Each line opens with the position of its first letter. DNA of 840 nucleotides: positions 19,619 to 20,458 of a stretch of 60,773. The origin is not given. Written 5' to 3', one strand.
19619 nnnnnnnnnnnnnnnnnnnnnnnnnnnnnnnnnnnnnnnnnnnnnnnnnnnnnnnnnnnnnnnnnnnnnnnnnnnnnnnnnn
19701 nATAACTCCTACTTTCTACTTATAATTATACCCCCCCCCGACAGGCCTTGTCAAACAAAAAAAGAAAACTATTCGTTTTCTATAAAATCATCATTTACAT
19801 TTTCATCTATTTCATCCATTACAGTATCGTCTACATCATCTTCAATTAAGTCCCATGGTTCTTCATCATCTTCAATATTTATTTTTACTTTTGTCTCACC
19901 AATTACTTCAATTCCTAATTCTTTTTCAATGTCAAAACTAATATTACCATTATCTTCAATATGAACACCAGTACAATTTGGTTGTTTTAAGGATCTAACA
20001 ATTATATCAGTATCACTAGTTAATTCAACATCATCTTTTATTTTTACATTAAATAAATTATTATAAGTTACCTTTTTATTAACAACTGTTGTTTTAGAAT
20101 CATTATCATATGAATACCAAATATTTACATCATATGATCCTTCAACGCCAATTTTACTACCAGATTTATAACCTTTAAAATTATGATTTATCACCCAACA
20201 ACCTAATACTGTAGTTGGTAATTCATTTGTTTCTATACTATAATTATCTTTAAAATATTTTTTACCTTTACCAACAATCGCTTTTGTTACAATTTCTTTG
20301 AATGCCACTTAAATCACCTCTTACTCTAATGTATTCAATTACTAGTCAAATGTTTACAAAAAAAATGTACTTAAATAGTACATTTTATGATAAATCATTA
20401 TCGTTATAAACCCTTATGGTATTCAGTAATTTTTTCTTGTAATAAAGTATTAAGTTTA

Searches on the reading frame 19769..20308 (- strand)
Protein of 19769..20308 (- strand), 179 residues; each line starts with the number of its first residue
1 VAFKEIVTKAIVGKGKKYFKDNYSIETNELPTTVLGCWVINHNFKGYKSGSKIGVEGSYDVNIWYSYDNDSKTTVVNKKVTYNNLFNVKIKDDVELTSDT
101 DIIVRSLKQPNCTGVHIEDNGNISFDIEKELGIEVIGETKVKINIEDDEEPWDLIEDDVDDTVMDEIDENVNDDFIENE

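Call 10: search_protein_families(library=pfam, proteins=[window:19769-20308:-], max_evalue=0.01)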
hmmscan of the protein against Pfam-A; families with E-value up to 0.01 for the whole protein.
window:19769-20308:- (179 aa): 1 family
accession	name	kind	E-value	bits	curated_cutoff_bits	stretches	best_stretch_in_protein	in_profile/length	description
PF10628.14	CotE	-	4.7e-51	173.3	25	1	3-175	2-174/177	Outer spore coat protein E (CotE)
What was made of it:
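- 19769..20308 (-): cotE, the upstream gene. It has no terminator before the c1 promoter. PF10628, E 4.7e-51 (call 10).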

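Call 12: find_encoding_contigs(protein=window:19769-20308:-, flank=4000, max_places=10)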
Protein window:19769-20308:- (179 aa): 7 contigs read that carry it; 4 places shown.
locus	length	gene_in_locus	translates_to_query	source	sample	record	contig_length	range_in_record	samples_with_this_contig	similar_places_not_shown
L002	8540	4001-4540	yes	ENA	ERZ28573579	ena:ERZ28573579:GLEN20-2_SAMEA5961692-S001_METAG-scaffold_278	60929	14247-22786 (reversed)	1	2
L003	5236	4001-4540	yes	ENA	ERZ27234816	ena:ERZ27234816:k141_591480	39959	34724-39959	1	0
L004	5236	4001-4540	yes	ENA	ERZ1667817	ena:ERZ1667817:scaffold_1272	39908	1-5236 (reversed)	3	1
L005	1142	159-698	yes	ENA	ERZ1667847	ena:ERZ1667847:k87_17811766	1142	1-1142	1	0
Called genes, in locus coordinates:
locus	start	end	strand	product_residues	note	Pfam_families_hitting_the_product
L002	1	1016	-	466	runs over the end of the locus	PF19295:SufBD_N, PF01458:SUFBD_core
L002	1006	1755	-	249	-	PF02463:SMC_N, PF00005:ABC_tran, PF13304:AAA_21 (faint)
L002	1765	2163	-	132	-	PF02082:Rrf2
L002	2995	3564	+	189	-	-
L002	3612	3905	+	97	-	-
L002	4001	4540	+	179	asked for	PF10628:CotE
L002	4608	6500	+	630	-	PF07963:N_methyl (weak)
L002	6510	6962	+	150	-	-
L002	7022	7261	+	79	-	PF07873:YabP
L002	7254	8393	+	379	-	PF06898:YqfD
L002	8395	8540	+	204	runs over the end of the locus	PF04892:VanZ-LLP1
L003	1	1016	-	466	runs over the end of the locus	PF19295:SufBD_N, PF01458:SUFBD_core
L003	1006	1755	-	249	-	PF02463:SMC_N, PF00005:ABC_tran, PF13304:AAA_21 (faint)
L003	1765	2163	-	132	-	PF02082:Rrf2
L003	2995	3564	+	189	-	-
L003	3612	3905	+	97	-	-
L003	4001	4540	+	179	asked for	PF10628:CotE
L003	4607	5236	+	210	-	?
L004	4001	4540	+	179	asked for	PF10628:CotE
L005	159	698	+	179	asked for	PF10628:CotE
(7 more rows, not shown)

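Call 28: list_cluster_members(proteins=[window:19769-20308:-, window:17347-17799:-, window:17048-17287:-, L014:10494-10856:+, L014:10932-11081:+, L003:4607-5236:+, L016:477-1016:+])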
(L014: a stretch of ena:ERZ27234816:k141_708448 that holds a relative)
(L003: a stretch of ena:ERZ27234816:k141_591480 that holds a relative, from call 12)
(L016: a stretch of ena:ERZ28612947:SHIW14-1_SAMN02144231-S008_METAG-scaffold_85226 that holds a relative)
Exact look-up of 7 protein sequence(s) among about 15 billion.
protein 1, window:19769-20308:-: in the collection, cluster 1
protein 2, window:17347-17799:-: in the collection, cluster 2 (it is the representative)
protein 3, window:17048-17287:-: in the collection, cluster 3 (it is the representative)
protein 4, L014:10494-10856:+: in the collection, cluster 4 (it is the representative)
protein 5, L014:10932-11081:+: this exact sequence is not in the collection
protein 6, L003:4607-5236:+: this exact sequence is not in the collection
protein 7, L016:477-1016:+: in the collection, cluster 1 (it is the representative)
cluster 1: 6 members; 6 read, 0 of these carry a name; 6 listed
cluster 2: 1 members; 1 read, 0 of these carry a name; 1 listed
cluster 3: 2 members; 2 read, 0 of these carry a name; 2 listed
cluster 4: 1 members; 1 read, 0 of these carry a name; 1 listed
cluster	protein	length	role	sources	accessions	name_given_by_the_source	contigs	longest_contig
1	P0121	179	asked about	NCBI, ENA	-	-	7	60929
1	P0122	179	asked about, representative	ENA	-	-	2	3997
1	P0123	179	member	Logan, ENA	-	-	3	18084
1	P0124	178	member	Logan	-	-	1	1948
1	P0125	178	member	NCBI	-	-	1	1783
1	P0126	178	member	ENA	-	-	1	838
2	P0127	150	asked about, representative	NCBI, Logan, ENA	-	-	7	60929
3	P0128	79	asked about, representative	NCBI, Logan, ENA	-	-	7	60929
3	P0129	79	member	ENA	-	-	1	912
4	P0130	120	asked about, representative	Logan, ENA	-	-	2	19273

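Call 29: find_encoding_contigs(protein=P0123, flank=4000, max_places=6)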
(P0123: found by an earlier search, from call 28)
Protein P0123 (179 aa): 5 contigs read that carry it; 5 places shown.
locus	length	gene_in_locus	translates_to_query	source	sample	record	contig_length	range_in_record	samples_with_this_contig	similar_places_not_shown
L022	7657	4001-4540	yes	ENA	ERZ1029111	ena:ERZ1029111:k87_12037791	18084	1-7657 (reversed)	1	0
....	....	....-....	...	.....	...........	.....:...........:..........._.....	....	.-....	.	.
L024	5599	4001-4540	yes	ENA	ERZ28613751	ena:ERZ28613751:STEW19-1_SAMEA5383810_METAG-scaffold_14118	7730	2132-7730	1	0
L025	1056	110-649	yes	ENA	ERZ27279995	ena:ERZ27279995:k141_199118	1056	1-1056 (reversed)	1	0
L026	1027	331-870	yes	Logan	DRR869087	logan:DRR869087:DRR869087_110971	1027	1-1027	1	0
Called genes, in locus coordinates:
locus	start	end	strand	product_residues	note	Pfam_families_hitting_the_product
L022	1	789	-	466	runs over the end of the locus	PF19295:SufBD_N, PF01458:SUFBD_core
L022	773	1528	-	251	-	PF00005:ABC_tran, PF02463:SMC_N (weak), PF13304:AAA_21 (faint)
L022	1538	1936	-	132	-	PF02082:Rrf2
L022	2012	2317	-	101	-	PF02293:AmiS_UreI (weak)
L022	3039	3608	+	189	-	-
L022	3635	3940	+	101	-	-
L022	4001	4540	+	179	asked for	PF10628:CotE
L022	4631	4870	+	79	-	PF07873:YabP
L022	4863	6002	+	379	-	PF06898:YqfD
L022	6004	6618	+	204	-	PF04892:VanZ-LLP1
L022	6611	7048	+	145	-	PF02130:YbeY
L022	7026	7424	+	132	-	PF01219:DAGK_prokar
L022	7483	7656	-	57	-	?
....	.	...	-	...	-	?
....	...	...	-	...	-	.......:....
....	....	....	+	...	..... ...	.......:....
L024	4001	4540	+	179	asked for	PF10628:CotE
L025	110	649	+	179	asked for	PF10628:CotE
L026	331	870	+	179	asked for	PF10628:CotE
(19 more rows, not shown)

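Call 30: find_encoding_contigs(protein=P0124, flank=4000, max_places=6)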
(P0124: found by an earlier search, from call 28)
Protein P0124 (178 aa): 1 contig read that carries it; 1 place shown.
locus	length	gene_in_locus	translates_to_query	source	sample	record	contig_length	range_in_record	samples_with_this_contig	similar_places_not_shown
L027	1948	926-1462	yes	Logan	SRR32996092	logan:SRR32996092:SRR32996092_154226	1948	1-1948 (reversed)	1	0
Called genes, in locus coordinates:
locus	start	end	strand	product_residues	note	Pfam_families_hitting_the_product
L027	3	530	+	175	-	?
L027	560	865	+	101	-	-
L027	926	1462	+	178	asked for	PF10628:CotE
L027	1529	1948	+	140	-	?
